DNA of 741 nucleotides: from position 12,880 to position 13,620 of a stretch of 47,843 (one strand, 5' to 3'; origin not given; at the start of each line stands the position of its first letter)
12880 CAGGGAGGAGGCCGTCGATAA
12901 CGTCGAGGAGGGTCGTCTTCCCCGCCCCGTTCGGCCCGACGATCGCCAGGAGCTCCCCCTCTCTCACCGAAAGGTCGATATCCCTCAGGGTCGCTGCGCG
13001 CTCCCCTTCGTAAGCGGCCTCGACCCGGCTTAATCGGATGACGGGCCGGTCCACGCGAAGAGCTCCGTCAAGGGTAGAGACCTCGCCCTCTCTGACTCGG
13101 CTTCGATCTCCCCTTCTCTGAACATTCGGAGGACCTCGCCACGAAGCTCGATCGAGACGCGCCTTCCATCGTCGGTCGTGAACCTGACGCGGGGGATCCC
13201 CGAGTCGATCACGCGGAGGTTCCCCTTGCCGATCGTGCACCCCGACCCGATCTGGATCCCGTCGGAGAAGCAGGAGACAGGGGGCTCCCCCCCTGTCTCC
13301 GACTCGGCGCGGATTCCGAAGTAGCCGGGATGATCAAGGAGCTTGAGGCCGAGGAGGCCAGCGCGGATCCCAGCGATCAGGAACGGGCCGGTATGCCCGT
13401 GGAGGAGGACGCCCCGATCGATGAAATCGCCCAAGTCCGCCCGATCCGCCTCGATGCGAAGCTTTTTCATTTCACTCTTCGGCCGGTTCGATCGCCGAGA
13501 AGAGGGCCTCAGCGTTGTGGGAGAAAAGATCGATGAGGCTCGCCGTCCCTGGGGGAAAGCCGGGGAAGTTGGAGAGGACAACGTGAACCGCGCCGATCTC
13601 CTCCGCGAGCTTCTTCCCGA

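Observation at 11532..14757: NikR-linked TroA-type ABC transporter operon containing a Cys-less FwdE-domain protein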

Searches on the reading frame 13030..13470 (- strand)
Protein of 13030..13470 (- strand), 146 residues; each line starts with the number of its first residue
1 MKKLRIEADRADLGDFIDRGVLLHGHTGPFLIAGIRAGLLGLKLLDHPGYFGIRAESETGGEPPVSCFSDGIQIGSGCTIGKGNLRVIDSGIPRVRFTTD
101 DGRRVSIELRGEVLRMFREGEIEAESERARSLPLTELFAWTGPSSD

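Call 3: search_protein_families(library=pfam, proteins=[window:13030-13470:-], max_evalue=0.01)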
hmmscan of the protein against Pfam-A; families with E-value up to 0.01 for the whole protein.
window:13030-13470:- (146 aa): 1 family
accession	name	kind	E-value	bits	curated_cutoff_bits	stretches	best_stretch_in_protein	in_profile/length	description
PF02663.19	FmdE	-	3.5e-19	69.6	22.9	1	23-130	1-111/133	FmdE, Molybdenum formylmethanofuran dehydrogenase operon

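Call 5: search_protein_families(library=ncbifam, proteins=[window:13030-13470:-], max_evalue=0.01)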
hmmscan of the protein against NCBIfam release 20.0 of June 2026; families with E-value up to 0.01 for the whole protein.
window:13030-13470:- (146 aa): 0 families

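Call 12: find_homologous_proteins(query=window:13030-13470:-, max_evalue=0.001)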
Query window:13030-13470:- (146 aa): 57 proteins with E <= 0.001 among 142 candidates.
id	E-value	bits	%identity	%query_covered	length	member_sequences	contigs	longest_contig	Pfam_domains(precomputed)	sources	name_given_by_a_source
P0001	1.2e-81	290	92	100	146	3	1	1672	PF02663.20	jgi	-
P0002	4.5e-73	262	82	99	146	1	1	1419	PF02663.20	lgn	-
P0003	4.6e-73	262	82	99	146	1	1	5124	PF02663.20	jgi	-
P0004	5.3e-71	255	81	99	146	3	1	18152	PF02663.20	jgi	-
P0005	4.7e-68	246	78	99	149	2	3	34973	PF02663.20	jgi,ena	-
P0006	1.6e-64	234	73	99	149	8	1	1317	PF02663.20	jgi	-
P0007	2.8e-51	191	63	97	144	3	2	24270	PF02663.20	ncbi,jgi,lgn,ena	-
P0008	2.3e-50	188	63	96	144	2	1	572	PF02663.20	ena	-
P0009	3.2e-49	185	63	96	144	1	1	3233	PF02663.20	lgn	-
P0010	4.2e-49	184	62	97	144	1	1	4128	PF02663.20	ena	-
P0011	1.2e-48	183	60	99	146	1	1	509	PF02663.20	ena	-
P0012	1.7e-48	182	64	99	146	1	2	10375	PF02663.20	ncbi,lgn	-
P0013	3.9e-48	181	59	99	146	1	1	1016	PF02663.20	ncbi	-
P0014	9.5e-48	180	61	97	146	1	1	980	PF02663.20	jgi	jgi:formylmethanofuran dehydrogenase subunit E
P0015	7.5e-47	177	59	99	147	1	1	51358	PF02663.20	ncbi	-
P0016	7.7e-47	177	59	99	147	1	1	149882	PF02663.20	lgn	-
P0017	1.1e-46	177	60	96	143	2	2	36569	PF02663.20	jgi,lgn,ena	-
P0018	1.4e-46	176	66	86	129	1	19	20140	PF02663.20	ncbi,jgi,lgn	jgi:formylmethanofuran dehydrogenase subunit E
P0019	1.4e-46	176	60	99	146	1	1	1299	PF02663.20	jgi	jgi:formylmethanofuran dehydrogenase subunit E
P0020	2.8e-46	175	58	100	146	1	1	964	PF02663.20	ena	-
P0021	4.4e-46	175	58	100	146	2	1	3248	PF02663.20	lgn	-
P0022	1.2e-45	173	58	99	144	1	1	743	PF02663.20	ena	-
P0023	5.5e-45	171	59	96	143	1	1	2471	PF02663.20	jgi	jgi:formylmethanofuran dehydrogenase subunit E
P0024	7.9e-45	171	57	99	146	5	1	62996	PF02663.20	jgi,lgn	jgi:formylmethanofuran dehydrogenase subunit E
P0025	1.7e-44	169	57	96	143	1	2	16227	PF02663.20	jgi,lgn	-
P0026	2.0e-44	169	58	96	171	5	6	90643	PF02663.20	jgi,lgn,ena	-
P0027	2.2e-44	169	59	96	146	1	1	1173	PF02663.20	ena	-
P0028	3.4e-44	168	57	99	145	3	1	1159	PF02663.20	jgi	-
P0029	3.8e-44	168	57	99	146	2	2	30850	PF02663.20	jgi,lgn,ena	-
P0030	5.7e-44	168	58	98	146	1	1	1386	PF02663.20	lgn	-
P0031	6.9e-44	167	54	99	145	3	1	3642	PF02663.20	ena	-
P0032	1.2e-43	167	57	96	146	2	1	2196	PF02663.20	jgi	-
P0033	1.3e-43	167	56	96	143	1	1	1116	PF02663.20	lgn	-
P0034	1.5e-43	166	56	96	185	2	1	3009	PF02663.20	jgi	-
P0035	1.8e-43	166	53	99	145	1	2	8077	PF02663.20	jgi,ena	-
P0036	2.0e-43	166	55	99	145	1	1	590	PF02663.20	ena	-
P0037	3.5e-43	165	56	99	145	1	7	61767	PF02663.20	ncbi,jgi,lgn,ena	-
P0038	6.5e-43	164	55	96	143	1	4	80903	PF02663.20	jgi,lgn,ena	-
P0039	1.1e-42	164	56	99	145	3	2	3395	PF02663.20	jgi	-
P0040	2.7e-42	162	56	96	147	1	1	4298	PF02663.20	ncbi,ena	-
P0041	4.5e-42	162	52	98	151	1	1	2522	PF02663.20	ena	-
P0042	6.8e-42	161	57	97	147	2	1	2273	PF02663.20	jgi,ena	-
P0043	9.4e-42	161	56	96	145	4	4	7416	PF02663.20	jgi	-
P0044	1.5e-41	160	54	99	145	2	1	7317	PF02663.20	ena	-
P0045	2.9e-41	159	81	64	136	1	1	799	PF02663.20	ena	-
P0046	5.1e-41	158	53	99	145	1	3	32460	PF02663.20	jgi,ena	-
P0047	1.5e-40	157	60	85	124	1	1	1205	PF02663.20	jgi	jgi:formylmethanofuran dehydrogenase subunit E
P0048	1.9e-40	156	53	96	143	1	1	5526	PF02663.20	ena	-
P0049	2.4e-40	156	53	99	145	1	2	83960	PF02663.20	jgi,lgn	-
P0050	3.6e-40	155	54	99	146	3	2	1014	PF02663.20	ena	-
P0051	1.1e-39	154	52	98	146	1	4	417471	PF02663.20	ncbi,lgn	-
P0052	3.4e-39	152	53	100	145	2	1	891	PF02663.20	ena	-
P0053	1.5e-32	131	50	99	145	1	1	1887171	PF02663.20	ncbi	ncbi:FmdE family protein [Candidatus Bipolaricaulota sp. J31]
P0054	2.5e-31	127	58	71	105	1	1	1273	PF02663.20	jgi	jgi:formylmethanofuran dehydrogenase subunit E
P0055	4.9e-30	122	48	99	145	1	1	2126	PF02663.20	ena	-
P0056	1.2e-29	121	62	64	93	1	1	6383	PF02663.20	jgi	-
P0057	2.6e-17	81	39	86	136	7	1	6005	PF02663.20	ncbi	-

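Call 14: search_solved_structures(query=A1, max_evalue=1, show_alignments=4)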
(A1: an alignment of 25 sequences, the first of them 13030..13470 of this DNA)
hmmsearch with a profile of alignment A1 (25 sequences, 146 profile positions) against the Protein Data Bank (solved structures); distinct sequences matched with E-value up to 1: 25.
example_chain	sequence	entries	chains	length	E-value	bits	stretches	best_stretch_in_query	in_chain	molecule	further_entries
2gvi_A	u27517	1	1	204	1.2e-11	47.6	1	20-119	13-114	conserved hypothetical protein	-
2glz_A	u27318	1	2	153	1.6e-05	27.8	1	18-126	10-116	similar to Formylmethanofuran dehydrogenase subunit E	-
3d00_A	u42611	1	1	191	0.00036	23.4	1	12-114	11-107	Tungsten formylmethanofuran dehydrogenase subunit E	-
2m7z_A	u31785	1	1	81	0.0063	19.4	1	58-79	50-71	CD63-like protein Sm-TSP-2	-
4ztd_A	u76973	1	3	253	0.18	14.7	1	57-117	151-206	Proliferating cell nuclear antigen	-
6eht_A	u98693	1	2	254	0.18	14.7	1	57-117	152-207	Proliferating cell nuclear antigen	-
9eoa_F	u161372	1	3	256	0.18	14.7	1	57-117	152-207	Proliferating cell nuclear antigen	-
6eht_C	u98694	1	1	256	0.18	14.7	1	57-117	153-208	Proliferating cell nuclear antigen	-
9uiq_F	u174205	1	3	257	0.18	14.7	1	57-117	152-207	Proliferating cell nuclear antigen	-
7m5l_A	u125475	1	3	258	0.18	14.7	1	57-117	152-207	Proliferating cell nuclear antigen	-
8b8t_E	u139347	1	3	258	0.18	14.6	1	57-117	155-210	Proliferating cell nuclear antigen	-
7kq0_A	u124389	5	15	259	0.18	14.6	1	57-117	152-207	Proliferating cell nuclear antigen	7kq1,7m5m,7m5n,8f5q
5mom_A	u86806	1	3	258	0.18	14.6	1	57-117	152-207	Proliferating cell nuclear antigen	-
1axc_A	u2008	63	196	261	0.19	14.6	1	57-117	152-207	PCNA | Proliferating cell nuclear antigen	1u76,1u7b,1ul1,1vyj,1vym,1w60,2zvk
8e84_A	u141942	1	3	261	0.19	14.6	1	57-117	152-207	Proliferating cell nuclear antigen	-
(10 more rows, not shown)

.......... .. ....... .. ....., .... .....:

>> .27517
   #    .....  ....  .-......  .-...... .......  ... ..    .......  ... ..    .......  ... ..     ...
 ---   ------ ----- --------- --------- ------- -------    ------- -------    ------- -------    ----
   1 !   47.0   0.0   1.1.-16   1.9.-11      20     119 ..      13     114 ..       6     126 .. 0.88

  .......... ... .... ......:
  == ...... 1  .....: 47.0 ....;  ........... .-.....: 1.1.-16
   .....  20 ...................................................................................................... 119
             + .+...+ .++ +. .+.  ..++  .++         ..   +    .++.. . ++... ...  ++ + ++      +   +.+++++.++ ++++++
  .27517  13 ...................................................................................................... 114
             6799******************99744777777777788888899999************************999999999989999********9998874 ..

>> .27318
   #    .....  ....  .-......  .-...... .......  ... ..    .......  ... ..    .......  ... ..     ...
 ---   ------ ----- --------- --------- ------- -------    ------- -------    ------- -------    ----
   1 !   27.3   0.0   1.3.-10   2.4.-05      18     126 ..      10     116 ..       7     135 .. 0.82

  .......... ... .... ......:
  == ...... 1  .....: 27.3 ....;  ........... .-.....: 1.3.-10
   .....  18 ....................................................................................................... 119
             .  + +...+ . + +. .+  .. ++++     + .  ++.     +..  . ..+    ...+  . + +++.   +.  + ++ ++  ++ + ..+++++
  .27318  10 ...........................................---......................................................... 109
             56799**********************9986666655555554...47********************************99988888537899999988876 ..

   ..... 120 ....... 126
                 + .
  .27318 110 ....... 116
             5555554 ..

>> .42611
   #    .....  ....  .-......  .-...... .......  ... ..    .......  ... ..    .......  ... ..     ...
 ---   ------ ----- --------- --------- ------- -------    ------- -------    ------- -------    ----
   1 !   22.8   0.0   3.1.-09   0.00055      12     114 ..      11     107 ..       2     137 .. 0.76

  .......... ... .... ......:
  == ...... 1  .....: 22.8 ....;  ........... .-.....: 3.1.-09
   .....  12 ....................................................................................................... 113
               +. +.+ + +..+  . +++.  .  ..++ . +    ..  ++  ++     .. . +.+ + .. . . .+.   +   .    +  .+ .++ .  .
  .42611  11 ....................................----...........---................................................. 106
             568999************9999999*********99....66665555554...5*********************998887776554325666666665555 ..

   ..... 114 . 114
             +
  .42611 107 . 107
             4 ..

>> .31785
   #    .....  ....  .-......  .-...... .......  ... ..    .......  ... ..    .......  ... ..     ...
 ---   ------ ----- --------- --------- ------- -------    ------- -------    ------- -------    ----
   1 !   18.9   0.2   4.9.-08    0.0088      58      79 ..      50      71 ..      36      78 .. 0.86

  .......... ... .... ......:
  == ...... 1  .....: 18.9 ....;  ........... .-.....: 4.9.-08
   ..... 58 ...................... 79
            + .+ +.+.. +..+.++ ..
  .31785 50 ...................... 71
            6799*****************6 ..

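Call 17: find_related_loci(query=A1, collection=genome_contigs, flank=6000)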
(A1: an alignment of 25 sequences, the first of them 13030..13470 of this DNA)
Query A1 (146 aa) in genome_contigs; peptide patterns used: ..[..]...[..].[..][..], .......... (x = any residue, [..] = any of these).
304 stretches matched a pattern; 253 encode a relative of the query (tblastn E <= 1e-3); the best 80 are kept; 80 distinct loci.
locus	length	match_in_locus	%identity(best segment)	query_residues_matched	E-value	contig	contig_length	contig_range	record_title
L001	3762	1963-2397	74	1-145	3e-68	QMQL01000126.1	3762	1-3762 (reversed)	MAG: Candidatus Acetothermia bacterium isolate B2_G16 B2_Guay16_scaffold_30437, whole genome shotgun sequence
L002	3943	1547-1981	61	1-145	8e-54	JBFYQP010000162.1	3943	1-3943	MAG: Candidatus Bipolaricaulota bacterium isolate PPR_0189 PPR_0189.fa_k121_362728, whole genome shotgun sequence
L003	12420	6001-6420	61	1-140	7e-54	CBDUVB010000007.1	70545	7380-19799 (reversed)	MAG TPA_asm: uncultured bacterium isolate SRR22302362_binner12_Refined_56 genome assembly, contig: ERZ25746724.97, whole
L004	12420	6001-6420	62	1-140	1e-52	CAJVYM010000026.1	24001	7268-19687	TPA_asm: uncultured bacterium isolate DRR093004_bin.53_MetaBAT_v2.12.1_MAG genome assembly, contig: NODE_1258_length_240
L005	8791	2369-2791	62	1-141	2e-52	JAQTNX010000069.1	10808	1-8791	MAG: Candidatus Bipolaricaulis sp. isolate STA_74 NODE_12382_length_10808_cov_3.032019_Sandtown_A, whole genome shotgun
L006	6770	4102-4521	58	1-140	2e-52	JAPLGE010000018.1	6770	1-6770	MAG: Candidatus Bipolaricaulota bacterium isolate LacPavin_0920_SED5_MAG_66_17 LacPavin_0920_SED5_scaffold_147470, whole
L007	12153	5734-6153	62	1-140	3e-52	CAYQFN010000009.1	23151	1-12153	MAG TPA_asm: uncultured Thermotogae bacterium isolate SRP141559_co1_153 genome assembly, contig: NODE_983_length_23151_c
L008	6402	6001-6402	63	1-134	5e-52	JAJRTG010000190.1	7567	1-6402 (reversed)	MAG: Candidatus Neomarinimicrobiota bacterium isolate Dive96_bin1.306 k141_4313730, whole genome shotgun sequence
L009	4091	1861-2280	59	1-140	5e-52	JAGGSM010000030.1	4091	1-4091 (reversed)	MAG: Candidatus Bipolaricaulota bacterium isolate AUK022 PB_MANV_022_c_000000001484, whole genome shotgun sequence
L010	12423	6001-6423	59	1-141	2e-51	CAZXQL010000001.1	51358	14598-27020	MAG TPA_asm: uncultured Thermotogae bacterium isolate binchicken_co129_881 genome assembly, contig: NODE_1533_length_513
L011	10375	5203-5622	63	1-140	2e-51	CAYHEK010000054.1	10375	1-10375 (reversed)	MAG TPA_asm: uncultured Thermotogae bacterium isolate ERP119294_co4_459 genome assembly, contig: NODE_6791_length_10375_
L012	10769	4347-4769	57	1-141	3e-51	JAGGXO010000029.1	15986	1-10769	MAG: Candidatus Bipolaricaulota bacterium isolate AUK154 PB_MBMC_108_c_000000000025, whole genome shotgun sequence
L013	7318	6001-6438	57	1-146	5e-51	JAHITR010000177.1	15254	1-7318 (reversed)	MAG: Candidatus Bipolaricaulota bacterium isolate MM_PC_MetaG.mb.220 MM_PC_MetaG.mb.220_k141_1197331, whole genome shotg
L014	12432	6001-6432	58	1-144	6e-50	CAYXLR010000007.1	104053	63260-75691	MAG TPA_asm: uncultured Thermotogae bacterium isolate binchicken_co34_121 genome assembly, contig: NODE_157_length_10405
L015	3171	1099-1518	59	1-140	1e-49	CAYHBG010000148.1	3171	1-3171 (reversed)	MAG TPA_asm: uncultured Thermotogae bacterium isolate ERP119294_co1_67 genome assembly, contig: NODE_57774_length_3171_c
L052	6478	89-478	36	11-138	1e-24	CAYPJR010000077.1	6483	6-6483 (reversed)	MAG TPA_asm: uncultured Candidatus Bathyarchaeia archaeon isolate SRP104967_co1_31 genome assembly, contig: NODE_3979_le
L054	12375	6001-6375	43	16-138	3e-24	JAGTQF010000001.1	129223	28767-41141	MAG: Candidatus Bathyarchaeota archaeon isolate JZ_bin_36.3 JZ_bin_36.3_NODE_1, whole genome shotgun sequence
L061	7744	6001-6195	57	23-87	5e-22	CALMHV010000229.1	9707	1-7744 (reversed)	MAG TPA_asm: uncultured Firmicutes bacterium isolate ERR2868533_bin.32_CONCOCT_v1.1_MAG genome assembly, contig: ERZ8411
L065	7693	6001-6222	55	14-87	2e-21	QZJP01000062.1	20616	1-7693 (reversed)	MAG: Bacillota bacterium isolate SURF_36 Ga0104751_1003876, whole genome shotgun sequence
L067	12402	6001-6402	37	7-138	5e-21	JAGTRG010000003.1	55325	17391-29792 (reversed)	MAG: Candidatus Bathyarchaeota archaeon isolate JZ-2_2_bin_4.3.1 JZ-2_2_bin_4.3.1_NODE_3, whole genome shotgun sequence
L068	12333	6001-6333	36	16-128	4e-20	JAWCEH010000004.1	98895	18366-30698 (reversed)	MAG: Candidatus Bathyarchaeia archaeon isolate JZ-1_201912_bins_83 JZ-1_201912_bins_83_scaffold_4, whole genome shotgun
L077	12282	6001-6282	42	23-117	3e-17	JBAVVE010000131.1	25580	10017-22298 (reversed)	MAG: Candidatus Bathyarchaeia archaeon isolate MFD01647_ilm_asm_bin14 k127_173581, whole genome shotgun sequence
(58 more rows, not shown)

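Call 37: predict_structure(alignment_id=A1)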
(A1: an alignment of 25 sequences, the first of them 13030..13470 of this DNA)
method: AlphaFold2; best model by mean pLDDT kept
length: 146 residues; sequences in the alignment: 25
mean_pLDDT: 93.8   pTM: 0.90
mean pLDDT of the five models: 93.8, 92.9, 92.3, 91.6, 91.3
residues with pLDDT >= 90: 130; 70-90: 11; 50-70: 4; < 50: 1
segments of 3 or more residues with pLDDT < 50: none
pLDDT, mean of each block of 10 residues (from residue 1): 80 92 95 98 95 97 97 97 95 97 97 96 97 97 66
secondary structure, 60 per line:
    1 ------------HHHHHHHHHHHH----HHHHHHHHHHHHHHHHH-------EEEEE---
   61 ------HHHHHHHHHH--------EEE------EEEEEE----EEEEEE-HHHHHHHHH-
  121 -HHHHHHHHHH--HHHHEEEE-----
elements in order: H13-24 H29-45 E53-57 H67-76 E85-87 E94-99 E104-109 H111-119 H122-131 H134-137 E138-141

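Call 41: fold_search(model_id=the predicted structure, library=pdb)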
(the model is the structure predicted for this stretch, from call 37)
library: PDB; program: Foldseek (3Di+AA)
matches with E <= 10: 160; with E <= 0.001: 4
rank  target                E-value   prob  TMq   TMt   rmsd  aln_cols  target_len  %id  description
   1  2gvi                  3.7e-08  1.00  0.75  0.56   5.4       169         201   24  Crystal structure of a putative formylmethanofuran dehydrogenase subunit e (ta1109) from thermoplasma acidophilum at 1.8 (released 2006-06-13)
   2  2glz_B                2.1e-06  1.00  0.71  0.70   3.9       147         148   15  Crystal structure of a formylmethanofuran dehydrogenase subunit e-like protein (dhaf_2992) from desulfitobacterium haf (released 2006-04-18)
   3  2glz_A                3.5e-06  1.00  0.68  0.67   4.3       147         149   16  Crystal structure of a formylmethanofuran dehydrogenase subunit e-like protein (dhaf_2992) from desulfitobacterium haf (released 2006-04-18)
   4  3d00                  5.5e-06  1.00  0.66  0.54   5.8       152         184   18  Crystal structure of a tungsten formylmethanofuran dehydrogenase subunit e (fmde)-like protein (syn_00638) from syntroph (released 2008-05-20)
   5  3j9m_AT               1.6e-01  0.18  0.24  0.22  11.5       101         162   18  Structure of the human mitochondrial ribosome (class 1) (released 2015-04-15)
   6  7pnt_T                2.9e-01  0.11  0.20  0.18   7.5        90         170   14  Assembly intermediate of mouse mitochondrial ribosome small subunit without mS37 in complex with RbfA and Tfb1m (released 2022-06-15)
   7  7am2_Al               2.9e-01  0.10  0.20  0.15  11.3       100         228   13  Intermediate assembly of the Large subunit from Leishmania major mitochondrial ribosome (released 2021-04-28)
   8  9he0_A                5.0e-01  0.11  0.29  0.14  12.3       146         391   16  Crystal structure of CyuA C289A mutant from Methanococcus maripaludis with [4Fe-4S] clusters in complex with glycerol (released 2025-11-05)
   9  1vm6_A                5.4e-01  0.12  0.25  0.19   5.7        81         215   10  Crystal structure of Dihydrodipicolinate reductase (TM1520) from Thermotoga maritima at 2.27 A resolution (released 2004-09-21)
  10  6rw4_T                5.4e-01  0.08  0.20  0.18   7.5        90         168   14  Structure of human mitochondrial 28S ribosome in complex with mitochondrial IF3 (released 2020-06-03)
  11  3ugt_C                5.4e-01  0.08  0.18  0.09   7.1        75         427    7  Crystal structure of the yeast mitochondrial threonyl-tRNA synthetase - orthorhombic crystal form (released 2012-02-22)
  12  1vm6_C                5.7e-01  0.08  0.24  0.18  12.1       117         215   10  Crystal structure of Dihydrodipicolinate reductase (TM1520) from Thermotoga maritima at 2.27 A resolution (released 2004-09-21)
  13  8kc0                  7.9e-01  0.16  0.30  0.36   5.6        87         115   10  De novo design protein -NB8 (released 2024-08-07)
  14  8oin_Bb               8.4e-01  0.10  0.23  0.32   8.2       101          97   15  55S mammalian mitochondrial ribosome with mtRF1 and P-site tRNA (released 2023-06-14)
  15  2pva_A                8.4e-01  0.05  0.15  0.07  12.1        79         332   20  OXIDIZED PENICILLIN V ACYLASE FROM B. SPHAERICUS (released 2000-07-26)
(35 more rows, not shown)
